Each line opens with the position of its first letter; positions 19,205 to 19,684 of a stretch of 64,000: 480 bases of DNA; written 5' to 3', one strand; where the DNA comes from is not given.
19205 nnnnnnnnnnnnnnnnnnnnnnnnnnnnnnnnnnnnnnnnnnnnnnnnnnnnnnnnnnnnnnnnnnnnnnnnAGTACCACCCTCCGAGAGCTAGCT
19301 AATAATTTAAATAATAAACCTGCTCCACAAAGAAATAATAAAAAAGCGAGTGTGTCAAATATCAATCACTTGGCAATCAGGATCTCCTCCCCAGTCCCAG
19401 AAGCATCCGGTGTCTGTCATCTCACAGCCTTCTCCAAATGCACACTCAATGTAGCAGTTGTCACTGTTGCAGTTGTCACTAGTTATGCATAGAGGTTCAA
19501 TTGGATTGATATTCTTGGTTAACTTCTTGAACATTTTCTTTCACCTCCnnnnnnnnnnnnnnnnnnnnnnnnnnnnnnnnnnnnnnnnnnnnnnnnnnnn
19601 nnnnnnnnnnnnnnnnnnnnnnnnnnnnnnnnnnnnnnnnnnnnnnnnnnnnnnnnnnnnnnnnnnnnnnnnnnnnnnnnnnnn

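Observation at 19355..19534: Precursor B: 7 Cys, each with Asp/Glu at +3 or +4, and an internal micro-duplication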

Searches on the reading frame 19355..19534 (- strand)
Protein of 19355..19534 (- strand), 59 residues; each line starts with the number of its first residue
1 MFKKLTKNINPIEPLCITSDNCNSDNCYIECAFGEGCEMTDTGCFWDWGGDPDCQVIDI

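Call 3: search_protein_families(library=ncbifam, proteins=[window:19355-19534:-], max_evalue=0.01)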
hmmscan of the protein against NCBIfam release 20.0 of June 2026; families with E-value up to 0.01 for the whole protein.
window:19355-19534:- (59 aa): 0 families

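Call 4: search_protein_families(library=pfam, proteins=[window:19355-19534:-], max_evalue=0.01)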
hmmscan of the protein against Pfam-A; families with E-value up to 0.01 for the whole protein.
window:19355-19534:- (59 aa): 0 families

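Call 16: find_homologous_proteins(query=window:19355-19534:-, max_evalue=1)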
Query window:19355-19534:- (59 aa): 1 proteins with E <= 1 among 1 candidates.
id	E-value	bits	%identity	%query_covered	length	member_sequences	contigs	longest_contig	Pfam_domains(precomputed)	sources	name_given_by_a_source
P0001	7.2e-36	139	100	100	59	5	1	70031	-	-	-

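Call 64: find_related_loci(query=window:19355-19534:-, collection=metagenome_contigs, flank=3000)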
Query window:19355-19534:- (59 aa) in metagenome_contigs; peptide patterns used: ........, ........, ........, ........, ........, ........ (x = any residue, [..] = any of these).
179 stretches matched a pattern; 1 encode a relative of the query (tblastn E <= 1e-3); 1 distinct loci.
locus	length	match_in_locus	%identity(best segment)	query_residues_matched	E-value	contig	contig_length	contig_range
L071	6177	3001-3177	85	1-59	1e-33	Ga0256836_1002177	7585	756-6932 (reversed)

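Call 67: search_protein_families(library=ncbifam, proteins=[window:19355-19534:-], max_evalue=10)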
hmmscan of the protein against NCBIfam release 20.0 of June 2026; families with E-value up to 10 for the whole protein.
window:19355-19534:- (59 aa): 0 families

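Call 90: search_protein_representatives(alignment_id=A6)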
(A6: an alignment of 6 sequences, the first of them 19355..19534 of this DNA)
Query: 6 sequences, 51 profile positions. Proteins with E-value up to 0.001 (for the whole library): 13; up to 1e-10: 8; up to 1e-30: 0. The best 13 are listed.
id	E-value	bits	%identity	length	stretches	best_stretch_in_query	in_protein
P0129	2.8e-20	88.2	-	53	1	1-51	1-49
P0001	6.2e-19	83.9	-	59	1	1-51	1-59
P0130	3.0e-15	72.1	-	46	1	1-51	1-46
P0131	1.9e-14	69.5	-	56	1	2-51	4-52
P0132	3.6e-14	68.6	-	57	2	2-50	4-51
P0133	6.6e-13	64.6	-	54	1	1-51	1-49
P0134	9.0e-13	64.2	-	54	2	1-50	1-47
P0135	9.2e-11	57.7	-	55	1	2-51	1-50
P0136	2.2e-10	56.5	-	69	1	2-51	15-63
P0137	6.5e-07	45.4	-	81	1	1-51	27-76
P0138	8.2e-07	45.1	-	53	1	1-51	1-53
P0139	1.2e-06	44.5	-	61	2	2-50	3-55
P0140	6.1e-05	39.1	-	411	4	8-29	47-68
